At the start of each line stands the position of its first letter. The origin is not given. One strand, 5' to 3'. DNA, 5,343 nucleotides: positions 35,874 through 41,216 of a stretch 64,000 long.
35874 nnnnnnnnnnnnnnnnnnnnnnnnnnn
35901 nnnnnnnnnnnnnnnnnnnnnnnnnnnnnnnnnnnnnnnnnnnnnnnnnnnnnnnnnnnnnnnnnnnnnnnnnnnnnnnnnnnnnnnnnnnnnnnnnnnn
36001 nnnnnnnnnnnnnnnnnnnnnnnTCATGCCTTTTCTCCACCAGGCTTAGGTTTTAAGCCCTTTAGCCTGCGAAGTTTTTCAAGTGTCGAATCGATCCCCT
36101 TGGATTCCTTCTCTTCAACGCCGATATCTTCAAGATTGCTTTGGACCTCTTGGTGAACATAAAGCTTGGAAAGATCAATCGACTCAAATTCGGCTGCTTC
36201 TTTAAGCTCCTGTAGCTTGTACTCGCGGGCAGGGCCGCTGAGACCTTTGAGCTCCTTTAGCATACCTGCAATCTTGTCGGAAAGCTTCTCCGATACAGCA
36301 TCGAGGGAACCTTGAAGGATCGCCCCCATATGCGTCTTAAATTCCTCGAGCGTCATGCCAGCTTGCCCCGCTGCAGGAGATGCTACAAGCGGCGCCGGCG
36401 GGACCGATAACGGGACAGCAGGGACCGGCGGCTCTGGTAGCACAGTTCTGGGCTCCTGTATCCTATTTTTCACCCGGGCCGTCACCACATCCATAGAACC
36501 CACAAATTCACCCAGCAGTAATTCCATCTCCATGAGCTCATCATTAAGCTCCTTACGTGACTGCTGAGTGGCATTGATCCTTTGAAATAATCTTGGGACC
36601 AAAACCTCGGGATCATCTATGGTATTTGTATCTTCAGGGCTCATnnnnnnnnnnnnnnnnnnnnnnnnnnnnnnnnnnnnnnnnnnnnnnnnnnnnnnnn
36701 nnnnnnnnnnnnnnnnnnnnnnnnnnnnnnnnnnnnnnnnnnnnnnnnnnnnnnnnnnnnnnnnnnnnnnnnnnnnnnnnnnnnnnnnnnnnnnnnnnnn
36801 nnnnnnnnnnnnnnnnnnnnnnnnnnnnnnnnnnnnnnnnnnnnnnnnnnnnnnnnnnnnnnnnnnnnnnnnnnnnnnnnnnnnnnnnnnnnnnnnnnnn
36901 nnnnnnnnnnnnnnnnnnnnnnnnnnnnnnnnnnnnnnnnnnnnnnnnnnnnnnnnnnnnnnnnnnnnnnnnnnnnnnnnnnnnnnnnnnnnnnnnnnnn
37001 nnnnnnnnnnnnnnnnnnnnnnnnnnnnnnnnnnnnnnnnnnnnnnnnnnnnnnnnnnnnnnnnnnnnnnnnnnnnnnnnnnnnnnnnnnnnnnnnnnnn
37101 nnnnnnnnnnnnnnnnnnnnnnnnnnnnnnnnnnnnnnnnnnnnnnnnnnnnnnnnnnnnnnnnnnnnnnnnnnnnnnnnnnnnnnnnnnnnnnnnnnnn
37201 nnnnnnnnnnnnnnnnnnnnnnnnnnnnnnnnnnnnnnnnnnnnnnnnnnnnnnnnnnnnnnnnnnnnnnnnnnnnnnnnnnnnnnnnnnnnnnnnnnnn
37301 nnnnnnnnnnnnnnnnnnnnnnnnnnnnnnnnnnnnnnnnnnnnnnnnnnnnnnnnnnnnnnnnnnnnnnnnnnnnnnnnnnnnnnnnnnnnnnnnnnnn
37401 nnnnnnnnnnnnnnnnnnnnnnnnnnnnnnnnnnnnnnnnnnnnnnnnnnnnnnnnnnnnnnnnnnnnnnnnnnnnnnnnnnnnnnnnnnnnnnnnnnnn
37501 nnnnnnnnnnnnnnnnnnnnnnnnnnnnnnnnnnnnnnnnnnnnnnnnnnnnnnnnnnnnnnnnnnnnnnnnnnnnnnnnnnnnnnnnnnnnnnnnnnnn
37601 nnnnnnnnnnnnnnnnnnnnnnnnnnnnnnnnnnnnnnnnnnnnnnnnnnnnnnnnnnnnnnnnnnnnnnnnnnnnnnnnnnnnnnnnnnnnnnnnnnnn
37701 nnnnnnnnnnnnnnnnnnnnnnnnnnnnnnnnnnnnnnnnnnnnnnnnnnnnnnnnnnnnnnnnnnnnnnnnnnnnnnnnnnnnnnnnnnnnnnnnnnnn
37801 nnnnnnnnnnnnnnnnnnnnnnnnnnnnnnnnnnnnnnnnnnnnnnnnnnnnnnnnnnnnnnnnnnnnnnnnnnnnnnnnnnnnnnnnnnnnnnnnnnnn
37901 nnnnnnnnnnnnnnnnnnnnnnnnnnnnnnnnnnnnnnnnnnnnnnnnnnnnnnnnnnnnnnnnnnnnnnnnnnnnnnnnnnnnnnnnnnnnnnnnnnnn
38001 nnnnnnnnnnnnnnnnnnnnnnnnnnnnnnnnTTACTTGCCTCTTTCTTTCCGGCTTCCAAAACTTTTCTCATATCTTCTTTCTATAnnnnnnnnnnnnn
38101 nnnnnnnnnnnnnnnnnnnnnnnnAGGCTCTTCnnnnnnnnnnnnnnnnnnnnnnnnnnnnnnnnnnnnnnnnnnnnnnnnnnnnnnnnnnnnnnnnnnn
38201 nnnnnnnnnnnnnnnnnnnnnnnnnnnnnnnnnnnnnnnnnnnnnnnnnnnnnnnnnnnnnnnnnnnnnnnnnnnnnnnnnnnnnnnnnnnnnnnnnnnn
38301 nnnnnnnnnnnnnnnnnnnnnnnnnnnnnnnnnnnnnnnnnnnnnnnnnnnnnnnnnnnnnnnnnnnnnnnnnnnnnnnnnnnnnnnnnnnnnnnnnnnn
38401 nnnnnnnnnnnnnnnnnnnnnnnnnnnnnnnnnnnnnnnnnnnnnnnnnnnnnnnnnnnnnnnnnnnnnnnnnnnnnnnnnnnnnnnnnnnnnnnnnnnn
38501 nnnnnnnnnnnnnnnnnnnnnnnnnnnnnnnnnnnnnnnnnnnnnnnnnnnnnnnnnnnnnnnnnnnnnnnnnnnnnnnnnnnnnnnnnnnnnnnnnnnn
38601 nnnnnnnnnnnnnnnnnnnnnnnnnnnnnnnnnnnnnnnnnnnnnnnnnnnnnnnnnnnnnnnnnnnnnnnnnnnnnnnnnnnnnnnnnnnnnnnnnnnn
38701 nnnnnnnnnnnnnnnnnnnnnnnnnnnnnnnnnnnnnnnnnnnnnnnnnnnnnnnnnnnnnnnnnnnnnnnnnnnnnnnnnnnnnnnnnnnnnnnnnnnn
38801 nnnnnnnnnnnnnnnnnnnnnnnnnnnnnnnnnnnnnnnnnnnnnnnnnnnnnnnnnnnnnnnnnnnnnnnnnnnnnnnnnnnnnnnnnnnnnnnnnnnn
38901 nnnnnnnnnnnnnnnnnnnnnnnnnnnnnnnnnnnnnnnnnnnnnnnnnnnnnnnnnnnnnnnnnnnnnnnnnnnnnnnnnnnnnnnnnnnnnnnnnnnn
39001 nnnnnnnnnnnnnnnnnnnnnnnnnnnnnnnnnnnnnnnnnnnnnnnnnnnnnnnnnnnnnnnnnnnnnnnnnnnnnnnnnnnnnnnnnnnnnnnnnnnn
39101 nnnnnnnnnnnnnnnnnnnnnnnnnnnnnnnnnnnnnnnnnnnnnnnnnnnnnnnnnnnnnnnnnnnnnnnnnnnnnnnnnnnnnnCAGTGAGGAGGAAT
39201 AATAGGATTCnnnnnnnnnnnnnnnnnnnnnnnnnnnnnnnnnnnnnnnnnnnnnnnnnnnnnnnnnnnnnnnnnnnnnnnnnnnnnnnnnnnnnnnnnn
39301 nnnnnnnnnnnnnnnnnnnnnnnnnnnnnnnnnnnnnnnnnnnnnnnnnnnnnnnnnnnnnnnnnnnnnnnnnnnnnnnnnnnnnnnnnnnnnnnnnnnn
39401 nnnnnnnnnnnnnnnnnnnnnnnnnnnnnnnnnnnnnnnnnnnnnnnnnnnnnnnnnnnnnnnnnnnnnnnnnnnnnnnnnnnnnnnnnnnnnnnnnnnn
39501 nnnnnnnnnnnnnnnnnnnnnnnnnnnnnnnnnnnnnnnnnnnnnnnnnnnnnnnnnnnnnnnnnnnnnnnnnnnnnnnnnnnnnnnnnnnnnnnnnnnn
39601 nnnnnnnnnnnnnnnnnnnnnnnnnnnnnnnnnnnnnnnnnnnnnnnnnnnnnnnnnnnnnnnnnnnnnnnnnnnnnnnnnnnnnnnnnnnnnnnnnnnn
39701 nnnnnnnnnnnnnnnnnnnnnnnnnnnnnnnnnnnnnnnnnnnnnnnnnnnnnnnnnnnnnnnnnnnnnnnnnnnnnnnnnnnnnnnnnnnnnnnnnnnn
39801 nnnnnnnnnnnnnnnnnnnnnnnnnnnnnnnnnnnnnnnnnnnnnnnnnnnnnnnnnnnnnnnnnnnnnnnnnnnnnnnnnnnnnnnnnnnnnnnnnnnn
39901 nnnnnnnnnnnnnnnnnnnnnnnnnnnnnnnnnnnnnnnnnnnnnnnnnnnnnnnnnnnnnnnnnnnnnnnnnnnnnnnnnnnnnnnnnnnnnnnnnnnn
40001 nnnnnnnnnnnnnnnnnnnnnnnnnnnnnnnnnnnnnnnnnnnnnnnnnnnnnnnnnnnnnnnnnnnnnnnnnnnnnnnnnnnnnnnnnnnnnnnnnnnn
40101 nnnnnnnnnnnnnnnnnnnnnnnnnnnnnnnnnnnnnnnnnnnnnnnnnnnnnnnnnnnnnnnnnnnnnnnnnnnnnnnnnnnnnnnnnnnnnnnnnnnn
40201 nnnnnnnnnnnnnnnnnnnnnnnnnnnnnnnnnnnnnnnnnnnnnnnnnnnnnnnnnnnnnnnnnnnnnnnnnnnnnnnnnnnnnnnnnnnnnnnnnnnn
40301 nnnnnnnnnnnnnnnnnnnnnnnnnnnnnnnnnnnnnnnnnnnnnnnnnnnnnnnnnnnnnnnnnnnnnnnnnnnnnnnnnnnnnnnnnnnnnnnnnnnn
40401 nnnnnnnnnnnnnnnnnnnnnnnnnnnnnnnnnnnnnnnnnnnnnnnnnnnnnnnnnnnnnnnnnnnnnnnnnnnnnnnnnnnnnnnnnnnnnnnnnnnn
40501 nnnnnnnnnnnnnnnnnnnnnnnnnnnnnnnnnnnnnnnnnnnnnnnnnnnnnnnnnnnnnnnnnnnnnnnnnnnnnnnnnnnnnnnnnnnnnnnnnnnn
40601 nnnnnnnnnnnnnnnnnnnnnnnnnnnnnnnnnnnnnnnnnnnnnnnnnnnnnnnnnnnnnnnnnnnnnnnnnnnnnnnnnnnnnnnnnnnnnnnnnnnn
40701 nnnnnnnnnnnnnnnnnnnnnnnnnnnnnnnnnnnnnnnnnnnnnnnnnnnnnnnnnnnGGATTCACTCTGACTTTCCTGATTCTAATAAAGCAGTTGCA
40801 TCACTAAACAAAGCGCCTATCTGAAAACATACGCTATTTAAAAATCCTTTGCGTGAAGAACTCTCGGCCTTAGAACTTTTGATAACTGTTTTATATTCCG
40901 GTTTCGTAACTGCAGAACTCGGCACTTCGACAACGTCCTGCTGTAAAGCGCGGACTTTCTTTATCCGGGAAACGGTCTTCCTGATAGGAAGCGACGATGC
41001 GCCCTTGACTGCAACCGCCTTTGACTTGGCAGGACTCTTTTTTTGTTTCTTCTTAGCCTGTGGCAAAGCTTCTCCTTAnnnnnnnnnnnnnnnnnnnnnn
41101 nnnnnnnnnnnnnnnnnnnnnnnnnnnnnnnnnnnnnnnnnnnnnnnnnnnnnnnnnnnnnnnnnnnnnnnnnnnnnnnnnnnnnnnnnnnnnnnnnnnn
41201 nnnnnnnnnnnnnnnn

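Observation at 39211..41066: ParA/MinD ATPase flanked by a small basic protein and a coiled-coil protein: candidate organelle-positioning module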

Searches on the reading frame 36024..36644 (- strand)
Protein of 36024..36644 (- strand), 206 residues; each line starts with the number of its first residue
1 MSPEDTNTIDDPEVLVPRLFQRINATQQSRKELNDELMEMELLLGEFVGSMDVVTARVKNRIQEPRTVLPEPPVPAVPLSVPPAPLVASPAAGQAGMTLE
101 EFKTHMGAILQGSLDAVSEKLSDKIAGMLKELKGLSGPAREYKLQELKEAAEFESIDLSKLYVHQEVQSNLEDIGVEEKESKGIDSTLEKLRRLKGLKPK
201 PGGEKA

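Call 5: search_protein_families(library=pfam, proteins=[window:36024-36644:-], max_evalue=0.01)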
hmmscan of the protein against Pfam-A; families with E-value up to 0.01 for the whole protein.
window:36024-36644:- (206 aa): 0 families

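Call 6: search_protein_families(library=ncbifam, proteins=[window:36024-36644:-], max_evalue=0.01)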
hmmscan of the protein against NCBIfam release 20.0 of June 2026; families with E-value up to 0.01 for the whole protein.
window:36024-36644:- (206 aa): 0 families

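Call 81: search_protein_families(library=pfam, proteins=[window:36024-36644:-], max_evalue=1)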
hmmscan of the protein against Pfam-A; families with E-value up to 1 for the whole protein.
window:36024-36644:- (206 aa): 0 families

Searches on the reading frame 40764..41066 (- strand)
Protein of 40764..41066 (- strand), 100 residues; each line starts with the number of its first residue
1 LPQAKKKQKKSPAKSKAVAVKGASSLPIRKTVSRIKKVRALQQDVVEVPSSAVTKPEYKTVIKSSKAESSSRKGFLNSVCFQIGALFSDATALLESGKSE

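Call 5: search_protein_families(library=pfam, proteins=[window:40764-41066:-], max_evalue=0.01)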
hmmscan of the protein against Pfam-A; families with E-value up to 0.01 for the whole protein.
window:40764-41066:- (100 aa): 0 families

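Call 6: search_protein_families(library=ncbifam, proteins=[window:40764-41066:-], max_evalue=0.01)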
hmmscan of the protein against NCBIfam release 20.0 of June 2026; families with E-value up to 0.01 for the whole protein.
window:40764-41066:- (100 aa): 0 families

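Call 56: search_protein_representatives(protein=window:40764-41066:-)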
Query: 100 residues. Proteins with E-value up to 0.001 (for the whole library): 8; up to 1e-10: 3; up to 1e-30: 1. The best 8 are listed.
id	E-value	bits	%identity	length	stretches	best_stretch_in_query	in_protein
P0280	2.0e-52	190.4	100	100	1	1-100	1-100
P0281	8.9e-14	67.4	58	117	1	3-100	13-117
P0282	9.2e-12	61.0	53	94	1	24-100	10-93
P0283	1.8e-08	50.5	48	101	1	1-100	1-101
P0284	5.5e-07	45.8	49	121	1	4-99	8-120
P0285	1.4e-04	38.1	42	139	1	16-94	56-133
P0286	3.8e-04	36.7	43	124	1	25-96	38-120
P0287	3.9e-04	36.7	48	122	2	35-100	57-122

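Call 72: predict_structure(alignment_id=A3)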
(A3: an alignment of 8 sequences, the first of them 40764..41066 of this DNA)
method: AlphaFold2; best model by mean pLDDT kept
length: 100 residues; sequences in the alignment: 8
mean_pLDDT: 58.3   pTM: 0.21
mean pLDDT of the five models: 58.3, 56.9, 55.1, 52.9, 49.6
residues with pLDDT >= 90: 0; 70-90: 11; 50-70: 75; < 50: 14
segments of 3 or more residues with pLDDT < 50: 56-58
pLDDT, mean of each block of 10 residues (from residue 1): 60 56 54 58 52 50 54 71 70 58
secondary structure, 60 per line:
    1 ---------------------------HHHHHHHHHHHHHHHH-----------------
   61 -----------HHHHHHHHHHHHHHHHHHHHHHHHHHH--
elements in order: H28-43 H72-98

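Call 81: search_protein_families(library=pfam, proteins=[window:40764-41066:-], max_evalue=1)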
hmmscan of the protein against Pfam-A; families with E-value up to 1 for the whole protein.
window:40764-41066:- (100 aa): 0 families
